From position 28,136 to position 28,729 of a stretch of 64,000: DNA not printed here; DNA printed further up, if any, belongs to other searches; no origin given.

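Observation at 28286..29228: Second, divergent HicA/HicB pair plus a 97-aa ORF between the scaffold and portal genes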

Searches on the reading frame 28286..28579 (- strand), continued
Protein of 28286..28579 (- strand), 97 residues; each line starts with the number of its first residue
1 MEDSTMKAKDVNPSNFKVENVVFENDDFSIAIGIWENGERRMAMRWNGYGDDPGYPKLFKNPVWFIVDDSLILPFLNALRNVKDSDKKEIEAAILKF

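Call 43: find_related_loci(query=A1, collection=viral_contigs, flank=4000)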
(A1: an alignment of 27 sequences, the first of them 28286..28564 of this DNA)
Query A1 (92 aa) in viral_contigs; peptide patterns used: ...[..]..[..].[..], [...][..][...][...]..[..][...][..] (x = any residue, [..] = any of these).
168 stretches matched a pattern; 67 encode a relative of the query (tblastn E <= 1e-3); 67 distinct loci.
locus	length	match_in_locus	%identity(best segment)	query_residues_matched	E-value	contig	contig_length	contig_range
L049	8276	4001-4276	100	1-92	9e-58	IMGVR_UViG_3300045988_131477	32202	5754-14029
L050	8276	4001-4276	100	1-92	9e-58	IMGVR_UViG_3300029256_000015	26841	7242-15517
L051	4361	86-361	100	1-92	9e-58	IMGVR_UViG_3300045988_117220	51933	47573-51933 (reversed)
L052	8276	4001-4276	99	1-92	2e-57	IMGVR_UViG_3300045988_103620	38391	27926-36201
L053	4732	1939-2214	99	1-92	2e-57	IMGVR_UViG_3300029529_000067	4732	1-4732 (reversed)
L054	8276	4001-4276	99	1-92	2e-57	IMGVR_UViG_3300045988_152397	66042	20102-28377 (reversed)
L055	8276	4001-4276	99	1-92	2e-57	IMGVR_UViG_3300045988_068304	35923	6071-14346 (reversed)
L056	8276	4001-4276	99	1-92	2e-57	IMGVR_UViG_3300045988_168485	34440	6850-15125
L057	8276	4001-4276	99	1-92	2e-57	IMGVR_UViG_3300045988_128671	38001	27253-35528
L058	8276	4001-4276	99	1-92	2e-57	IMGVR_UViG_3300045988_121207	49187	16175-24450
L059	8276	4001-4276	99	1-92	2e-57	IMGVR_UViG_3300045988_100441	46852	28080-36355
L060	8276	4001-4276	99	1-92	2e-57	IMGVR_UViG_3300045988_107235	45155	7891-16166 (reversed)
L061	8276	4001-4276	99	1-92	2e-57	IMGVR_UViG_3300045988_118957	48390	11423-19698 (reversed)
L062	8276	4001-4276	99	1-92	2e-57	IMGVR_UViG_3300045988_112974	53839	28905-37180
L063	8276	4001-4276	99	1-92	2e-57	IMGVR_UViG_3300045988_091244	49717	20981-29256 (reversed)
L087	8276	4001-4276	99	1-92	2e-57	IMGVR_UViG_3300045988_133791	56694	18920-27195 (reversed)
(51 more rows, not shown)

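Call 47: search_protein_families(library=pfam, alignment_id=A2, max_evalue=0.001)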
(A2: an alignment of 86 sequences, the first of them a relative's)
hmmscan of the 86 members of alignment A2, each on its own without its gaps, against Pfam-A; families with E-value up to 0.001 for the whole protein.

A. member 1, L027:1692-2768:+ (358 aa): 2 families
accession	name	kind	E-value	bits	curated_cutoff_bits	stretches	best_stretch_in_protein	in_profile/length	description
PF07610.17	DUF1573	-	4.5e-43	145.7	26.1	2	23-119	1-98/98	Protein of unknown function (DUF1573)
PF22544.2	HYDIN_VesB_CFA65-like_Ig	-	5.7e-27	94.3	25.5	2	21-117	1-99/100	HYDIN/CFA65/VesB-like, Ig-like domain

B. families by the number of members that match (of 86 scanned): 56 families (the first 25 are shown)
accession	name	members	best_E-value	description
PF13248.11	Zn_ribbon_3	3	0.00048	zinc-ribbon domain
PF12702.13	Lipocalin_3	2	3.4e-32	Lipocalin-like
PF01381.28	HTH_3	2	2.7e-15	Helix-turn-helix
PF13560.12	HTH_31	2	1.8e-11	Helix-turn-helix domain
PF13240.11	Zn_Ribbon_1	2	7.8e-06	zinc-ribbon domain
PF12773.13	DZR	2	0.00064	Double zinc ribbon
PF00872.24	Transposase_mut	1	7.8e-119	Transposase, Mutator family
PF03308.22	MeaB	1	2.4e-100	Methylmalonyl Co-A mutase-associated GTPase MeaB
PF00923.25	TAL_FSA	1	2.4e-95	Transaldolase/Fructose-6-phosphate aldolase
PF00270.35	DEAD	1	8.2e-54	DEAD/DEAH box helicase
PF00183.23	HSP90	1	1.5e-49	Hsp90 protein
PF04348.19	LppC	1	2.9e-47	LppC putative lipoprotein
PF07610.17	DUF1573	1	4.5e-43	Protein of unknown function (DUF1573)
PF01420.25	Methylase_S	1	1.7e-38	Type I restriction modification DNA specificity domain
PF03235.19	GmrSD_N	1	3.7e-38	GmrSD restriction endonuclease, N-terminal domain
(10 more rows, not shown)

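Call 50: fold_search(model_id=the predicted structure, library=viral)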
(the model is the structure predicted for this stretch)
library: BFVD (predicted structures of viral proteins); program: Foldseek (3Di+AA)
matches with E <= 10: 937; with E <= 0.001: 0
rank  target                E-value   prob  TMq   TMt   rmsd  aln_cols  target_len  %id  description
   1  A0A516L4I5            6.5e-02  0.66  0.35  0.31  10.4        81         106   22  (no name in the UniProt tables at hand)
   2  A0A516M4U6            1.0e-01  0.72  0.29  0.35   4.3        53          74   15  (no name in the UniProt tables at hand)
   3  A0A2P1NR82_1          1.9e-01  0.13  0.24  0.04  14.7        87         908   17  (no name in the UniProt tables at hand)
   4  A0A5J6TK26            2.5e-01  0.41  0.34  0.43   8.0        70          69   11  Uncharacterized protein [Mycobacterium phage DyoEdafos]
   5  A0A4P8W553            2.6e-01  0.21  0.31  0.31   9.7        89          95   15  (no name in the UniProt tables at hand)
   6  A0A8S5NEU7            3.4e-01  0.13  0.23  0.13  12.6        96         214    8  Uncharacterized protein [Siphoviridae sp. ct9JD14]
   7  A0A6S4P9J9            3.8e-01  0.28  0.35  0.29   7.3        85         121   10  Uncharacterized protein [uncultured phage_MedDCM-OCT-S28-C10]
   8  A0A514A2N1            3.8e-01  0.12  0.24  0.15  10.5        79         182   13  Uncharacterized protein [Vibrio phage USC-1]
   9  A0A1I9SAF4            4.0e-01  0.25  0.34  0.31   5.9        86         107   15  DUF7574 domain-containing protein [Rhodococcus phage Weasels2]
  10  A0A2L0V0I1            4.3e-01  0.41  0.34  0.19   4.7        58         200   16  Uncharacterized protein [Agrobacterium phage Atu_ph07]
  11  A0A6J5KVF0            4.5e-01  0.38  0.39  0.44   5.5        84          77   11  Uncharacterized protein [uncultured Caudovirales phage]
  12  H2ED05                4.5e-01  0.21  0.21  0.41   4.5        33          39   21  Uncharacterized protein [Moumouvirus sp. 'Monve']
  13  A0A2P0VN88            4.8e-01  0.89  0.34  0.11   1.0        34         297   15  non-specific serine/threonine protein kinase [Tetraselmis virus 1]
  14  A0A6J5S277            4.8e-01  0.07  0.23  0.16  15.1       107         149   11  Uncharacterized protein [uncultured Caudovirales phage]
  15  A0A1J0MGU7            5.1e-01  0.38  0.37  0.47   8.5        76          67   18  KOW domain-containing protein [Klebsiella phage KPV15]
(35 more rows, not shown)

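Call 76: search_protein_families(library=pfam, proteins=[L043:3547-3984:+, L048:3531-3974:+, L040:2049-2489:+, L036:3461-3871:+, L037:2995-3441:+, L012:5363-5800:+, L038:3568-3918:+, L042:4262-4987:+, L041:4308-5042:+, L039:2782-3552:+], max_evalue=0.1)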
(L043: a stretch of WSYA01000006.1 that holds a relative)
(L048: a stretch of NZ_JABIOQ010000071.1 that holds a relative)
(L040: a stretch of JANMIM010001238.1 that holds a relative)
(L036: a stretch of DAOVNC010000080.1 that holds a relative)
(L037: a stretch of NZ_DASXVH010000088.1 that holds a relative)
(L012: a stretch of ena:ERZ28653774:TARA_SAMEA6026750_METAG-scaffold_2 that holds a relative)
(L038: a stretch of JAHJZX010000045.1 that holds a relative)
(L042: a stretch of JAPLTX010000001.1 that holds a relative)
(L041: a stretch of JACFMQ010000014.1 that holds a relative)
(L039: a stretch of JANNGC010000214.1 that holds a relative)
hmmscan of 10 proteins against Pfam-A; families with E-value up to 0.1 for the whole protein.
L043:3547-3984:+ (145 aa): 3 families
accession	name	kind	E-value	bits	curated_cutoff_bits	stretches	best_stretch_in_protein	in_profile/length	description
PF14594.13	Sipho_Gp37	-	0.015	14.7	26.2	1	35-116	158-221/370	Siphovirus ReqiPepy6 Gp37-like protein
PF17996.7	CE2_N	-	0.03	14.8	27.9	1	59-139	29-105/108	Carbohydrate esterase 2 N-terminal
PF16283.10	DUF4929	-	0.046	13.1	28.3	1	49-115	225-290/374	Domain of unknown function (DUF4929)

L048:3531-3974:+ (147 aa): 2 families
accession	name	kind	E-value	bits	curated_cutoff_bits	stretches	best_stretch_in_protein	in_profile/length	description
PF08139.17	LPAM_1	-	1.5e-05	25.5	20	1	1-18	1-18/18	Prokaryotic membrane lipoprotein lipid attachment site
PF21769.2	vRNAP_dom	-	0.055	14.3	27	1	37-86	51-100/145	Virion DNA-directed RNA polymerase domain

L040:2049-2489:+ (146 aa): 0 families

L036:3461-3871:+ (136 aa): 1 family
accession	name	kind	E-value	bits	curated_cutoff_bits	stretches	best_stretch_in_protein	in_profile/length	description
PF08308.17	PEGA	-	0.007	16.7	20.8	1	43-91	4-53/71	PEGA domain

L037:2995-3441:+ (148 aa): 0 families

L012:5363-5800:+ (145 aa): 0 families

L038:3568-3918:+ (116 aa): 2 families
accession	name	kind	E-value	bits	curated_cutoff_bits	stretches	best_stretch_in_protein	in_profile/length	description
PF09961.14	DUF2195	-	8.4e-17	61.6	25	1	13-114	10-115/117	Uncharacterized protein conserved in bacteria (DUF2195)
PF03396.20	Pox_RNA_pol_35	-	0.031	14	25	1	12-73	216-276/293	Poxvirus DNA-directed RNA polymerase, 35 kD subunit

L042:4262-4987:+ (241 aa): 0 families

L041:4308-5042:+ (244 aa): 0 families

L039:2782-3552:+ (256 aa): 11 families
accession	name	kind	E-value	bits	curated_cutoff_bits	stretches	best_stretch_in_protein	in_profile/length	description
PF13240.11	Zn_Ribbon_1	-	7.8e-06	26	25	1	5-27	1-23/23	zinc-ribbon domain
PF12869.13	tRNA_anti-like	-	0.00012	22.1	23.5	1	169-240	62-134/146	tRNA_anti-like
PF13248.11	Zn_ribbon_3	-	0.00066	19.5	27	1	4-27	3-26/26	zinc-ribbon domain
PF12773.13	DZR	-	0.00098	19.7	27.3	1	6-28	1-23/45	Double zinc ribbon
PF19335.5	HMBD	-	0.0019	18.5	23.6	1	6-24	4-22/28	Heavy metal binding domain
PF00542.24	Ribosomal_L12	-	0.016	16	25.9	1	49-81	11-41/67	Ribosomal protein L7/L12 C-terminal domain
PF18912.6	DZR_2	-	0.029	14.6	27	1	6-29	24-48/56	Double zinc ribbon domain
PF01155.25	HypA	-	0.042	14.3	28.9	1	3-26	70-95/112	Hydrogenase/urease nickel incorporation, metallochaperone, hypA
PF07191.17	Zn_ribbon_6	-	0.055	13.9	25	1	5-29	18-41/67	Double zinc ribbon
PF14446.12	Prok-RING_1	-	0.077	13.4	29.1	0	5-26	6-29/54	Prokaryotic RING finger family 1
PF17032.10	Zn_ribbon_15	-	0.094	14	28.9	0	5-24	54-73/73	zinc-ribbon family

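Call 89: search_solved_structures(query=A3, max_evalue=10)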
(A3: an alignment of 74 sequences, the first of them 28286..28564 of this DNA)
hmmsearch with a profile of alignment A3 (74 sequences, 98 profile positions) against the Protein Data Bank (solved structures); distinct sequences matched with E-value up to 10: 0.

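Call 96: search_protein_families(library=phrogs, proteins=[L087:2943-3254:+], max_evalue=0.01)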
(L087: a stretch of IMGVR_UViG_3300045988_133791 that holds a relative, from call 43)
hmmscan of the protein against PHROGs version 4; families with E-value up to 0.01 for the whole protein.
L087:2943-3254:+ (103 aa): 0 families

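Call 101: find_encoding_contigs(protein=P0006, flank=3000, max_places=3)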
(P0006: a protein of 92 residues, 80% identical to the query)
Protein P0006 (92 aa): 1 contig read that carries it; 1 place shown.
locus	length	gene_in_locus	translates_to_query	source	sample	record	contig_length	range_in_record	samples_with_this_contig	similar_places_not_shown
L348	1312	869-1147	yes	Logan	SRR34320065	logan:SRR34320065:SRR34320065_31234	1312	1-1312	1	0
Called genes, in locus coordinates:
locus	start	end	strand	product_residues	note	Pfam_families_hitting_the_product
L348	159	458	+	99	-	PF09907:HigB_toxin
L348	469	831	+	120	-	PF12844:HTH_19 (weak), PF13412:HTH_24 (faint), PF01381:HTH_3, PF13443:HTH_26 (weak), PF13560:HTH_31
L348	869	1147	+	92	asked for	-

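Call 102: find_encoding_contigs(protein=P0011, flank=4000, max_places=4)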
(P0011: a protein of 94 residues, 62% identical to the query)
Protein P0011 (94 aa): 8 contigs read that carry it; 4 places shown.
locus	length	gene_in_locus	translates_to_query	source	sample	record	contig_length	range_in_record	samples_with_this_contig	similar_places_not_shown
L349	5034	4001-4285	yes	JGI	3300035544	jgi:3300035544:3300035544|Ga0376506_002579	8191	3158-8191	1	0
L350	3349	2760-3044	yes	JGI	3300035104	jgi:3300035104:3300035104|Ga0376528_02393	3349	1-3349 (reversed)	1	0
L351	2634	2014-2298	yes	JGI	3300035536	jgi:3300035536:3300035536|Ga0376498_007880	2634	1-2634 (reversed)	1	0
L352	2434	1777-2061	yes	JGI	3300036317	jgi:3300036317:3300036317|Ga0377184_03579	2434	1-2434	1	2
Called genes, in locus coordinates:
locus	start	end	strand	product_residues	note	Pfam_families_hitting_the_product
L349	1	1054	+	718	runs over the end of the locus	PF02899:Phage_int_SAM_1 (faint), PF13495:Phage_int_SAM_4, PF00589:Phage_integrase, PF22823:MrpR_C_cat (weak)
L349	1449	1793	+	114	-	PF05973:Gp49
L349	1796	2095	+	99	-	PF13560:HTH_31 (faint), PF12844:HTH_19 (weak), PF01381:HTH_3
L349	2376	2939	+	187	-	-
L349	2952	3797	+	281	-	-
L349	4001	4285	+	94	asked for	-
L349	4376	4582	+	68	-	-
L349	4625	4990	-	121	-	-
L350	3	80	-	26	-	?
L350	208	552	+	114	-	PF05973:Gp49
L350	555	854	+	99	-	PF13560:HTH_31 (faint), PF12844:HTH_19 (weak), PF01381:HTH_3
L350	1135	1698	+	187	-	-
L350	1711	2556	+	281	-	-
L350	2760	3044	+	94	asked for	-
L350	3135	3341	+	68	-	-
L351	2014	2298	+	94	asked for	-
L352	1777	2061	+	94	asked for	-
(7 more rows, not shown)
